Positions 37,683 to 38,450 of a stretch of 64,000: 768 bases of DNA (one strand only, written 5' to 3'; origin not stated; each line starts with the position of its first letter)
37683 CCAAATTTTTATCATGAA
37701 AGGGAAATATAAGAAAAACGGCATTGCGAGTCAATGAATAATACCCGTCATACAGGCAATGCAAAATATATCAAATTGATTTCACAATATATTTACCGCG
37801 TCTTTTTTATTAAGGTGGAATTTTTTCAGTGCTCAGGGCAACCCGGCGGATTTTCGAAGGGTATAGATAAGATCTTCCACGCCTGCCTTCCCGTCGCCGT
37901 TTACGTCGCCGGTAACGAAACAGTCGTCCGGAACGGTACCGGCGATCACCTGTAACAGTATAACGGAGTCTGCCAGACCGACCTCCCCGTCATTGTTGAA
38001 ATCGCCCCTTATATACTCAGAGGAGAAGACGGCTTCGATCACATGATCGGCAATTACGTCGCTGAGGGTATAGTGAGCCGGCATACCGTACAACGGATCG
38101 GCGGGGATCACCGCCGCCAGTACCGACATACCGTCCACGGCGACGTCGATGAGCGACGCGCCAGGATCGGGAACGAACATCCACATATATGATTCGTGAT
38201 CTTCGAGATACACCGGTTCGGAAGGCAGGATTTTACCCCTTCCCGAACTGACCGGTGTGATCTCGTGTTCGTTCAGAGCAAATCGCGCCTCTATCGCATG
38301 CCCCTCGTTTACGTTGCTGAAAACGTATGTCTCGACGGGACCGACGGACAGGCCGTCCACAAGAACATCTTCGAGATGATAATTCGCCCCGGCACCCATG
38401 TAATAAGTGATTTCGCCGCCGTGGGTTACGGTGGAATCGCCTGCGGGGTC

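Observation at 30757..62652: Secreted RHS cocoon / YD-dockerin / giant adhesin-like gene neighbourhood with no recognisable delivery machinery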

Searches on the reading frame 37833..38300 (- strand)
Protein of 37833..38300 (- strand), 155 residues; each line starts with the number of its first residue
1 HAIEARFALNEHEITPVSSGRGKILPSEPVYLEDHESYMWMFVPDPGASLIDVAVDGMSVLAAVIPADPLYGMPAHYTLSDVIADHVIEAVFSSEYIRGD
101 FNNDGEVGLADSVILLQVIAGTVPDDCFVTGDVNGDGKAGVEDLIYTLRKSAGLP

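Call 6: search_protein_families(library=pfam, proteins=[window:37833-38300:-], max_evalue=10)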
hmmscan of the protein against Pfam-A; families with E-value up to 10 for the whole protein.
window:37833-38300:- (155 aa): 4 families
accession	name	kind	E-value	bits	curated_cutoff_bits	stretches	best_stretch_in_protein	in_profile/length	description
PF00404.24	Dockerin_1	-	0.0003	21.4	22.9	1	99-138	2-43/57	Dockerin type I domain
PF00036.39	EF-hand_1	-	0.3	11.2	25.4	1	126-150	4-28/29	EF hand domain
PF01839.29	FG-GAP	-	0.4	11.1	22.1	1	129-139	6-16/37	FG-GAP repeat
PF13202.12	EF-hand_5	-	5.6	7.1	25.9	1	125-138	2-15/25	EF hand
